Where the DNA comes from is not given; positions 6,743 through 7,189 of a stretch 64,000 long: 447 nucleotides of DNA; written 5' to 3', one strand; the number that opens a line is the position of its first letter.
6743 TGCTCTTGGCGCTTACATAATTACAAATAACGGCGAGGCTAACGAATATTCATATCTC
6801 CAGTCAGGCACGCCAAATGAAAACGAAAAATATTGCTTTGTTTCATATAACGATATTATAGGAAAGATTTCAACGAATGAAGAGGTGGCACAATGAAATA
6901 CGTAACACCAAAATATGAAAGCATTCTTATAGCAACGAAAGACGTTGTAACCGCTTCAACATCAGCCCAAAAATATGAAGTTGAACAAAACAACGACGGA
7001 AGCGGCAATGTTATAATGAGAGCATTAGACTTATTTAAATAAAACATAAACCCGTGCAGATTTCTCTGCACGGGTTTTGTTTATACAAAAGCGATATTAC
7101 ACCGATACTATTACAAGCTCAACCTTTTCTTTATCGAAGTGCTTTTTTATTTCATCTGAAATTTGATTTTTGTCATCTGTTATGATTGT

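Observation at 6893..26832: Unannotated 49-aa protein family (five intact copies) below the ORF-track cutoff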

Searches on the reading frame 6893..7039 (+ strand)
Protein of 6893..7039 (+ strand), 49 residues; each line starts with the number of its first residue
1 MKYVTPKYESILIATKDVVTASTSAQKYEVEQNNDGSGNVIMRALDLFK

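Call 13: search_protein_families(library=ncbifam, proteins=[window:6893-7039:+], max_evalue=10)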
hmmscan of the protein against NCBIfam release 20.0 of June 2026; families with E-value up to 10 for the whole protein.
window:6893-7039:+ (49 aa): 0 families

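Call 14: search_protein_families(library=pfam, proteins=[window:6893-7039:+], max_evalue=10)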
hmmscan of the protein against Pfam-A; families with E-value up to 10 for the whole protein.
window:6893-7039:+ (49 aa): 1 family
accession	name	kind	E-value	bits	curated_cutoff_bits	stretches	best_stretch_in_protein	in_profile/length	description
PF14085.11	DUF4265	-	0.036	14.5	27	1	13-45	25-57/115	Domain of unknown function (DUF4265)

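Call 17: find_homologous_proteins(query=A1, max_evalue=0.01)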
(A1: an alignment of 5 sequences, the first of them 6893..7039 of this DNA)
Query A1 (5 sequences) (49 aa, profile of the alignment): 46 proteins with E <= 0.01 among 46 candidates.
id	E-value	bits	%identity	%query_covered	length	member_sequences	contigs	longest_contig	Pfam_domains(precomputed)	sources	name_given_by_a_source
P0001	5.5e-29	117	53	100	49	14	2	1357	-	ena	-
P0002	6.5e-29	117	53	100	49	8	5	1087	-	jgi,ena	jgi:hypothetical protein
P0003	2.7e-28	115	55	100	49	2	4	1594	-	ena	-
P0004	3.4e-27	112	51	100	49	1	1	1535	-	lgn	-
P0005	1.6e-26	110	55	100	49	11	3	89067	-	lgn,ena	-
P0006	4.0e-26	108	100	100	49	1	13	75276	-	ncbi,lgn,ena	-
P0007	5.4e-26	108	48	98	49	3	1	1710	-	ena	-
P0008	1.1e-25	107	55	100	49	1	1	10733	-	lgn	-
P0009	7.5e-25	104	53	100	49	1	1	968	-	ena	-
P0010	3.4e-24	102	47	100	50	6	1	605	-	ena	-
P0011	3.6e-24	102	58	98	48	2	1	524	-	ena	-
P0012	2.5e-23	99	69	100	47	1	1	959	-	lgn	-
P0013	6.6e-23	98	47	100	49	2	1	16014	-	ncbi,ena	-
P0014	7.8e-23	98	56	98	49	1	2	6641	-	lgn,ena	-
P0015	8.3e-23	98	45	100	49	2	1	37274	-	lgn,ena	-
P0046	5.4e-16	76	67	100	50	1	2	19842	-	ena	-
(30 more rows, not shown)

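Call 19: find_related_loci(query=A2, collection=genome_contigs, flank=6000)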
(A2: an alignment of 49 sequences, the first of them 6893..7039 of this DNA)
Query A2 (49 aa) in genome_contigs; peptide patterns used: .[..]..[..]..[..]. (x = any residue, [..] = any of these).
18 stretches matched a pattern; 12 encode a relative of the query (tblastn E <= 1e-3); 12 distinct loci.
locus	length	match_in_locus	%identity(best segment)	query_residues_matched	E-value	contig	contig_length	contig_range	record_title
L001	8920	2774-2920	63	1-49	4e-21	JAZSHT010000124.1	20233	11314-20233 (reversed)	MAG: Eubacteriales bacterium isolate T1900044574_TS20190040.MAGScoT_cleanbin_000048 SGB_476_k141_293142, whole genome sh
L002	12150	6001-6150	72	1-49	4e-20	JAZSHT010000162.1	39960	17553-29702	MAG: Eubacteriales bacterium isolate T1900044574_TS20190040.MAGScoT_cleanbin_000048 SGB_476_k141_737015, whole genome sh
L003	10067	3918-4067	66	1-49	9e-20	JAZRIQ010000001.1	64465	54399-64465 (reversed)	MAG: Eubacteriales bacterium isolate T1900045474_YK20190167.MAGScoT_cleanbin_000001 SGB_7249_k141_1507058, whole genome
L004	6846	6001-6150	66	1-49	2e-18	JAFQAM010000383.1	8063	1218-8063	MAG: Clostridia bacterium isolate RGIG1642 Goat_Cecum-1__c781156, whole genome shotgun sequence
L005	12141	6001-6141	59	1-49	9e-18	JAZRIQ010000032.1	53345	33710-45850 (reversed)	MAG: Eubacteriales bacterium isolate T1900045474_YK20190167.MAGScoT_cleanbin_000001 SGB_7249_k141_3866605, whole genome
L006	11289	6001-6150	62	1-49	6e-17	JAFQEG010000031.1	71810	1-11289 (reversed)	MAG: Clostridia bacterium isolate RGIG1740 Goat_Cecum-3__c750063, whole genome shotgun sequence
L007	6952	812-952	61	1-49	5e-16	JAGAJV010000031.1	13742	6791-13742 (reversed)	MAG: Clostridia bacterium isolate RGIG8508 Water_deer_Cecum-2__c61526, whole genome shotgun sequence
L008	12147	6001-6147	59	1-49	2e-15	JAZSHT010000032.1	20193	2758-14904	MAG: Eubacteriales bacterium isolate T1900044574_TS20190040.MAGScoT_cleanbin_000048 SGB_476_k141_1582151, whole genome s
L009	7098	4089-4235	55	1-49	5e-15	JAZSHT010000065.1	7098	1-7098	MAG: Eubacteriales bacterium isolate T1900044574_TS20190040.MAGScoT_cleanbin_000048 SGB_476_k141_925556, whole genome sh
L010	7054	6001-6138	57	1-49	8e-15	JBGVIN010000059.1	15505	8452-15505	MAG: Eubacteriales bacterium isolate fecal_MAG_319 fecal_MAG_319_contig_0059, whole genome shotgun sequence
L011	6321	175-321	47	1-49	4e-14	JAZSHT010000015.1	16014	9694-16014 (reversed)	MAG: Eubacteriales bacterium isolate T1900044574_TS20190040.MAGScoT_cleanbin_000048 SGB_476_k141_1945811, whole genome s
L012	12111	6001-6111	50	12-49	3e-9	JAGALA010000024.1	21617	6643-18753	MAG: Clostridia bacterium isolate RGIG8539 Water_deer_Cecum-2__c213015, whole genome shotgun sequence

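Call 28: search_protein_representatives(alignment_id=A2)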
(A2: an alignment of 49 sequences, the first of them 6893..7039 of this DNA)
Query: 49 sequences, 47 profile positions. Proteins with E-value up to 0.001 (for the whole library): 86; up to 1e-10: 35; up to 1e-30: 0. The best 86 are listed.
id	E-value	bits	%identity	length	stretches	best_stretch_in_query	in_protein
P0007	1.2e-22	95.4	-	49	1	1-46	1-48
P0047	5.4e-20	86.9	-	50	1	1-47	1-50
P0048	8.6e-19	83.1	-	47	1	1-47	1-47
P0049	1.7e-18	82.2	-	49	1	1-46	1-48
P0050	2.7e-18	81.5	-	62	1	1-47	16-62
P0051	5.6e-18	80.5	-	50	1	1-47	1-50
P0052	1.2e-17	79.4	-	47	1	1-47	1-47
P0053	2.1e-17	78.6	-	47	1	1-47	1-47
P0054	4.3e-17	77.6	-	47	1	1-47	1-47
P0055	7.3e-17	76.9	-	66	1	1-46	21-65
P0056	1.0e-15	73.3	-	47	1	1-47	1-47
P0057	9.7e-15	70.1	-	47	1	1-47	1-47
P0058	1.1e-14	70.0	-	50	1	1-47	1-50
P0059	1.5e-14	69.5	-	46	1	1-46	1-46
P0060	2.3e-14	68.9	-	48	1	1-47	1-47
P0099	1.5e-07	47.2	-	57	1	1-43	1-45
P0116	5.0e-05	39.0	-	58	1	1-23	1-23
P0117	6.0e-05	38.8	-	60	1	1-23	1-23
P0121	9.2e-05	38.2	-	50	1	1-46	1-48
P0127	4.1e-04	36.1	-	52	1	1-23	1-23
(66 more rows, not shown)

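Call 37: search_solved_structures(query=A2, max_evalue=10)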
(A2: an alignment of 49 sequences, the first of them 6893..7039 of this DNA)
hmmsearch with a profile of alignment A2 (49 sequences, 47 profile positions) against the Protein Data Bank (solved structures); distinct sequences matched with E-value up to 10: 1.
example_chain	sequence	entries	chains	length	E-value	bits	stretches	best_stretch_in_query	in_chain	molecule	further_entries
3bjo_A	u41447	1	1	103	0.79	12.7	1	3-32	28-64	Uncharacterized ATP-binding protein MJ1010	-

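Call 39: find_encoding_contigs(protein=P0117, flank=8000, max_places=4)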
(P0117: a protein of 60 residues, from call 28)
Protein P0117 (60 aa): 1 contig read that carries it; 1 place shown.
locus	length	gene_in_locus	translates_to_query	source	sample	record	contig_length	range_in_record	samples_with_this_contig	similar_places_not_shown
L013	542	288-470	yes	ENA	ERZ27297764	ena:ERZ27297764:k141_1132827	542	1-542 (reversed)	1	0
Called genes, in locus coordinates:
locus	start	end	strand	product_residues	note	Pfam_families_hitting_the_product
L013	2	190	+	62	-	?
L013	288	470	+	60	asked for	-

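Call 40: find_encoding_contigs(protein=P0116, flank=8000, max_places=4)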
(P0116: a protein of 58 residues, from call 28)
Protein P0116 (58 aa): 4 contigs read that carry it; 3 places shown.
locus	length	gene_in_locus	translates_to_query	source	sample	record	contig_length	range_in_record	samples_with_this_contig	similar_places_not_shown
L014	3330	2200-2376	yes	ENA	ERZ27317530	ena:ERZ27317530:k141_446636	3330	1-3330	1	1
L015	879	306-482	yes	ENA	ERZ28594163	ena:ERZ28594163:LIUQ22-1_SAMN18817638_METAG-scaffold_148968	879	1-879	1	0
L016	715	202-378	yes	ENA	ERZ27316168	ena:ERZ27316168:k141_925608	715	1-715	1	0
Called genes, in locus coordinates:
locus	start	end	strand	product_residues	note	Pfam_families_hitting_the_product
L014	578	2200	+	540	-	PF13306:LRR_5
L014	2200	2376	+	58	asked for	-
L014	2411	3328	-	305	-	?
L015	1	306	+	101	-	?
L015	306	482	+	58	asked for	-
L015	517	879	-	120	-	?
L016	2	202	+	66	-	?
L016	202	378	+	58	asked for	-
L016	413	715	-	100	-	?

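Call 44: predict_structure(alignment_id=A2)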
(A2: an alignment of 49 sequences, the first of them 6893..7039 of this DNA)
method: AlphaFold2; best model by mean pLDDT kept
length: 49 residues; sequences in the alignment: 49
mean_pLDDT: 66.2   pTM: 0.29
mean pLDDT of the five models: 66.2, 64.9, 63.3, 61.5, 60.2
residues with pLDDT >= 90: 0; 70-90: 19; 50-70: 28; < 50: 2
segments of 3 or more residues with pLDDT < 50: none
pLDDT, mean of each block of 10 residues (from residue 1): 55 58 61 81 76
secondary structure, 60 per line:
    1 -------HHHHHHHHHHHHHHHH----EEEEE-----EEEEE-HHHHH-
elements in order: H8-23 E28-32 E38-42 H44-48

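Call 55: list_cluster_members(proteins=[window:6893-7039:+, window:11762-11908:+, window:16714-16860:+, window:26683-26829:+])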
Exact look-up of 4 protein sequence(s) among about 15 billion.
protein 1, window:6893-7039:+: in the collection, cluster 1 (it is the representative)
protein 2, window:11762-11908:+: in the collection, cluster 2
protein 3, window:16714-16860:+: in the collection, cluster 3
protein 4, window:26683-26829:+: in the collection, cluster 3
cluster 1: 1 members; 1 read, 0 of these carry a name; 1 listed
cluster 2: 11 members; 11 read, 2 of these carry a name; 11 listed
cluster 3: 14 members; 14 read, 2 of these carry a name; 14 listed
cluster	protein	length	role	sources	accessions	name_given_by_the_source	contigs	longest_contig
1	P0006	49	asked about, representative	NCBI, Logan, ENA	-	-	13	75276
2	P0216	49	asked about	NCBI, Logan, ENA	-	-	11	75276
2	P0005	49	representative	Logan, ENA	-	-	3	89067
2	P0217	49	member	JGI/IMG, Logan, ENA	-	hypothetical protein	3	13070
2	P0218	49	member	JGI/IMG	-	hypothetical protein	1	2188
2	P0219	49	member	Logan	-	-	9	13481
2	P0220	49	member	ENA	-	-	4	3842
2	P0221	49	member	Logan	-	-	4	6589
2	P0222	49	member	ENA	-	-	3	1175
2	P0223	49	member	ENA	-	-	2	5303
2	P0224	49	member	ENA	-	-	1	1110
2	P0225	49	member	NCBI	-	-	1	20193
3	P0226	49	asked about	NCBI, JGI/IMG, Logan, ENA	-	hypothetical protein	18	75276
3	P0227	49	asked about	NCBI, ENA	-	-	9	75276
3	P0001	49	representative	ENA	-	-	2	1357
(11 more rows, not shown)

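Call 64: find_encoding_contigs(protein=P0099, flank=6000, max_places=3)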
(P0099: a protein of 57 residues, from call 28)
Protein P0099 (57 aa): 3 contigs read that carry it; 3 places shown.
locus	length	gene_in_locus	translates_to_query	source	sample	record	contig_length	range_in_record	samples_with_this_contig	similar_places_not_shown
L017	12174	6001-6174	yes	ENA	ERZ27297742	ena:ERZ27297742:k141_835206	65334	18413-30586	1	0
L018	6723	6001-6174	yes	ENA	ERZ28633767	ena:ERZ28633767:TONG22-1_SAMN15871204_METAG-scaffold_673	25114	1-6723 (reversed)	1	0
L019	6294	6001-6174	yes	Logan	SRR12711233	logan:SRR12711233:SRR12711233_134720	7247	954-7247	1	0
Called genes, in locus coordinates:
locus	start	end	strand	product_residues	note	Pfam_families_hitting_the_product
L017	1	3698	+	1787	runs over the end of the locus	PF01823:MACPF, PF09479:Flg_new, PF06458:MucBP (weak)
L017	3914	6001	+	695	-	-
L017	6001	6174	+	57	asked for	-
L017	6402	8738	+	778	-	PF07719:TPR_2 (faint), PF13428:TPR_14 (faint), PF13432:TPR_16 (faint), PF14559:TPR_19 (faint), PF13676:TIR_2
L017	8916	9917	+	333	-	PF02540:NAD_synthase (weak), PF01171:ATP_bind_3 (weak), PF06508:QueC (faint), PF00958:GMP_synt_C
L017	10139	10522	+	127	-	-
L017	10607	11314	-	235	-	PF01182:Glucosamine_iso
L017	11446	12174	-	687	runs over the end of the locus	PF02065:Melibiase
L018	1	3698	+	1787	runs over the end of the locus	PF01823:MACPF, PF09479:Flg_new, PF06458:MucBP (weak)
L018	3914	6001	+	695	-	-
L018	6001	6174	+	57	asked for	-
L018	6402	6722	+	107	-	?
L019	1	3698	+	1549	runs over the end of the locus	?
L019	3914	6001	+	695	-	-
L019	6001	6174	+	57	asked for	-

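Call 65: find_encoding_contigs(protein=P0127, flank=6000, max_places=3)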
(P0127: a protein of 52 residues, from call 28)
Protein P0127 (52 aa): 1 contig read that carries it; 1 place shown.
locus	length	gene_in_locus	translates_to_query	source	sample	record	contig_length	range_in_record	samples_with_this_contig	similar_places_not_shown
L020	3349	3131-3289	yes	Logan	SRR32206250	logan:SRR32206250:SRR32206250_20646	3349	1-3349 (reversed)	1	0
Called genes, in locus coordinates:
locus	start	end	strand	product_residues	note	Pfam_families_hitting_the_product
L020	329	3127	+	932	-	PF07581:Glug (faint)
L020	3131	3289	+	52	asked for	-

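Call 66: find_encoding_contigs(protein=P0121, flank=6000, max_places=3)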
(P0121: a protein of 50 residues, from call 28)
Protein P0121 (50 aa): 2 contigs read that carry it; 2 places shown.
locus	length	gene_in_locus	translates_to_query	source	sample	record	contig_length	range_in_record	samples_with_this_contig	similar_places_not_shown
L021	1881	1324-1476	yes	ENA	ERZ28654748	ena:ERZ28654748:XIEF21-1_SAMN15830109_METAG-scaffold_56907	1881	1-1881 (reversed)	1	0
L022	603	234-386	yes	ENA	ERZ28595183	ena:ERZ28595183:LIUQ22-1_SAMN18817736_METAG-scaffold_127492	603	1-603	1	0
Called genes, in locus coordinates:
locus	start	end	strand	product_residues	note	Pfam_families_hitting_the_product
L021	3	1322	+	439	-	?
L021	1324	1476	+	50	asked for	-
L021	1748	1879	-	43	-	?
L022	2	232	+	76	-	?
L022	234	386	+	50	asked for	-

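Call 68: search_protein_families(library=phrogs, proteins=[window:6893-7039:+], max_evalue=1)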
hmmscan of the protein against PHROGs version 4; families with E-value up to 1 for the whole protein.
window:6893-7039:+ (49 aa): 0 families

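Call 69: search_protein_families(library=padloc, proteins=[window:6893-7039:+], max_evalue=1)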
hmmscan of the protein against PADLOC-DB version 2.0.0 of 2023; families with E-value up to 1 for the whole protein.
window:6893-7039:+ (49 aa): 0 families

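Call 73: find_related_loci(query=A2, collection=viral_contigs, flank=5000)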
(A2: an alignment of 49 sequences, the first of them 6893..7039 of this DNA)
Query A2 (49 aa) in viral_contigs; peptide patterns used: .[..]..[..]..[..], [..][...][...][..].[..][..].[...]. (x = any residue, [..] = any of these).
40 stretches matched a pattern, but none encodes a relative of the query by tblastn (E <= 1e-3).

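Call 74: find_related_loci(query=A2, collection=metagenome_contigs, flank=4000)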
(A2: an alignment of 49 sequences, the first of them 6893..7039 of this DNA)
Query A2 (49 aa) in metagenome_contigs; peptide patterns used: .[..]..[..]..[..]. (x = any residue, [..] = any of these).
11 stretches matched a pattern; 1 encode a relative of the query (tblastn E <= 1e-3); 1 distinct loci.
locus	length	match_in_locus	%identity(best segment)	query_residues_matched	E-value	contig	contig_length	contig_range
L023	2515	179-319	61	1-49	7e-20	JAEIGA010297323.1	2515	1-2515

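Call 75: find_encoding_contigs(protein=P0015, flank=8000, max_places=2)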
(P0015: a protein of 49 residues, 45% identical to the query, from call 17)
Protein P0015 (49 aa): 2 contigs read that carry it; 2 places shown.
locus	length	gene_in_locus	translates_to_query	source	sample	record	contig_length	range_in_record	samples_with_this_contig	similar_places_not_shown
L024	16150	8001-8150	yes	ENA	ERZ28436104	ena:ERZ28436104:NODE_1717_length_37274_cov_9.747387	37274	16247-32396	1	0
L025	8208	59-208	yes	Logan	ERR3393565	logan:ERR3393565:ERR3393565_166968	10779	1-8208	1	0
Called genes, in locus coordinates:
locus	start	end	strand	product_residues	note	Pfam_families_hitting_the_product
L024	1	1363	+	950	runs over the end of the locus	PF19773:DUF6259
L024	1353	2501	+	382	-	PF00583:Acetyltransf_1 (weak), PF13527:Acetyltransf_9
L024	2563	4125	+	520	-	PF13306:LRR_5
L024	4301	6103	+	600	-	PF13306:LRR_5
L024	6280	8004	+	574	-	PF13306:LRR_5 (weak), PF13855:LRR_8 (faint), PF13306:LRR_5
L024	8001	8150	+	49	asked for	-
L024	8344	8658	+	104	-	-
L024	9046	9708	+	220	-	-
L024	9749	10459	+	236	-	-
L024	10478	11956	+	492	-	PF11074:DUF2779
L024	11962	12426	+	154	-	-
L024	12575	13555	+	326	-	PF13306:LRR_5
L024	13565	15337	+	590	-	PF13306:LRR_5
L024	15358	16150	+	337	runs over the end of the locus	PF00728:Glyco_hydro_20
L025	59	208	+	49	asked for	-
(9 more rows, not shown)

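Call 76: find_encoding_contigs(protein=P0046, flank=8000, max_places=2)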
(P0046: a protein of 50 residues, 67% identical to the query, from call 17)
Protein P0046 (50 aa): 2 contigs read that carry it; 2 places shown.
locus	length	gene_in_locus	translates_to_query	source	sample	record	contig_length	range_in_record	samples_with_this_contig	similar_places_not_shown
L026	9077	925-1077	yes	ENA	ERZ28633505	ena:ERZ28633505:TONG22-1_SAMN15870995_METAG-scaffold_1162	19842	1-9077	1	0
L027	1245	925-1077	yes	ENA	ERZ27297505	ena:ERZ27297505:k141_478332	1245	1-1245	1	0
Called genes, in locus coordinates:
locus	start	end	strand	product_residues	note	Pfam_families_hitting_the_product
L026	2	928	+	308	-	?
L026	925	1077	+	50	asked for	-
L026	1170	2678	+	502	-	PF04616:Glyco_hydro_43, PF17851:GH43_C2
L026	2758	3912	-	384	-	PF00465:Fe-ADH, PF13685:Fe-ADH_2, PF25137:ADH_Fe_C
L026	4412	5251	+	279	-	PF01418:HTH_6, PF01380:SIS, PF13580:SIS_2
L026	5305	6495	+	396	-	PF00871:Acetate_kinase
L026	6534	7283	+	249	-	PF00596:Aldolase_II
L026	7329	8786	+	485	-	PF00171:Aldedh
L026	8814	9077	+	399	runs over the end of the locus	PF08240:ADH_N, PF16912:Glu_dehyd_C, PF00107:ADH_zinc_N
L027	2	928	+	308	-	?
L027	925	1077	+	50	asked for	-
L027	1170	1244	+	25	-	?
